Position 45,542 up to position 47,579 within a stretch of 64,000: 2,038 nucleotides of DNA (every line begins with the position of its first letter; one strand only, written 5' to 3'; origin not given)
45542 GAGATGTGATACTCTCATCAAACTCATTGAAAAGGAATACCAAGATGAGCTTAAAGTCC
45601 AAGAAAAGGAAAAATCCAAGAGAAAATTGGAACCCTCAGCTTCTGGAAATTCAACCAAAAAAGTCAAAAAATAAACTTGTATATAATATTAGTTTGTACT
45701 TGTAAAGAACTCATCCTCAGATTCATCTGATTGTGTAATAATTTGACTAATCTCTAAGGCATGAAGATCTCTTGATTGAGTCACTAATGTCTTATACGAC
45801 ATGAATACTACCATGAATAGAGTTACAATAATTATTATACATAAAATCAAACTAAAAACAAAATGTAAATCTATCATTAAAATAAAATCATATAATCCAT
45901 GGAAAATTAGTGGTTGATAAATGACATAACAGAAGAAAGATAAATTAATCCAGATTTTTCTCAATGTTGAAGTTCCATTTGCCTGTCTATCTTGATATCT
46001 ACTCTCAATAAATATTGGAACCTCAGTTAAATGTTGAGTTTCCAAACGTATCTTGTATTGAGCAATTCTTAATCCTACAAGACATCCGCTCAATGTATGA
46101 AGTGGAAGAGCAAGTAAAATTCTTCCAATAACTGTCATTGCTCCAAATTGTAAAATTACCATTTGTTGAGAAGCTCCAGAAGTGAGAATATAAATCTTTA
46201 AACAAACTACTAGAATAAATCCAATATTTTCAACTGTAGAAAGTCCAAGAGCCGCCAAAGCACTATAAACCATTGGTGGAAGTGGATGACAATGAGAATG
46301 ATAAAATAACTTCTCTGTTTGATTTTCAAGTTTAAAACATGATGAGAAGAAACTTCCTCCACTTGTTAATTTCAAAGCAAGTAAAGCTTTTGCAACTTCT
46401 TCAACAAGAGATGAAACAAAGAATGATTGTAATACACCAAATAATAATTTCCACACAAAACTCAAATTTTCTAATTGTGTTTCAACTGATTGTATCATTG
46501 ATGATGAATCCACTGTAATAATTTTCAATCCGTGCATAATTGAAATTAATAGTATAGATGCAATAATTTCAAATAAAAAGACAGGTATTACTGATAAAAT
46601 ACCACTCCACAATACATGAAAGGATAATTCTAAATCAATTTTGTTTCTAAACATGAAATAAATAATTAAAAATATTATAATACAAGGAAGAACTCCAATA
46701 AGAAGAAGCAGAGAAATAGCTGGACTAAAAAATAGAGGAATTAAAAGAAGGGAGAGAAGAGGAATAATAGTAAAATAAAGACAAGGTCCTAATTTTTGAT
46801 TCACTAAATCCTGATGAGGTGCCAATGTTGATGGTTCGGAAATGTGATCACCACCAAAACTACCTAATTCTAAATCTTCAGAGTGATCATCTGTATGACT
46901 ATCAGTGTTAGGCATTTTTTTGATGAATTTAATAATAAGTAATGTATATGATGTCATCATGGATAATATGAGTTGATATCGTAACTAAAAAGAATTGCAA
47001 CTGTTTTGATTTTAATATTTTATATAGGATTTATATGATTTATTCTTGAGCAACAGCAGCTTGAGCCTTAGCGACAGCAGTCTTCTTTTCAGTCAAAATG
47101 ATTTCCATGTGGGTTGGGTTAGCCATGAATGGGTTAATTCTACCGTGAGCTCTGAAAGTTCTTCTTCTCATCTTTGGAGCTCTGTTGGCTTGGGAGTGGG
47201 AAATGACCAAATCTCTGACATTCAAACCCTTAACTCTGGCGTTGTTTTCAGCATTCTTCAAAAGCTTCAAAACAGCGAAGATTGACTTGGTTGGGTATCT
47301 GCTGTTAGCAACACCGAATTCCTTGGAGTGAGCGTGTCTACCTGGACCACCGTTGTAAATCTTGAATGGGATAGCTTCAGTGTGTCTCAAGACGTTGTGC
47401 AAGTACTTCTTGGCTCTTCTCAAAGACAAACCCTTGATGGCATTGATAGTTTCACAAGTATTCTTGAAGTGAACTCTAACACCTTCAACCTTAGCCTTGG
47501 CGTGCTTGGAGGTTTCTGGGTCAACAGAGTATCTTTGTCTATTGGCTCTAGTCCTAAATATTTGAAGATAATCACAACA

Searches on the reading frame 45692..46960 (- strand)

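Call 49: search_protein_families(library=pfam, proteins=[window:45692-46960:-], max_evalue=0.01)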
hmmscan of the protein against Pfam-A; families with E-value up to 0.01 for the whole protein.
window:45692-46960:- (423 aa): 1 family
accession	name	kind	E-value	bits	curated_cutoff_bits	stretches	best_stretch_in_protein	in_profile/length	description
PF13367.11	PrsW-protease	-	3e-08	33.9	23.5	1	153-308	21-149/196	PrsW family intramembrane metalloprotease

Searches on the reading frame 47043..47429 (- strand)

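Call 49: search_protein_families(library=pfam, proteins=[window:47043-47429:-], max_evalue=0.01)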
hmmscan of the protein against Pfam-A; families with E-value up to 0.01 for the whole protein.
window:47043-47429:- (129 aa): 1 family
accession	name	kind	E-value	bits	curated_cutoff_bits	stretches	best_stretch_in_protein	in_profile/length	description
PF00237.24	Ribosomal_L22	-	2.3e-20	73.1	28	1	1-113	23-104/104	Ribosomal protein L22p/L17e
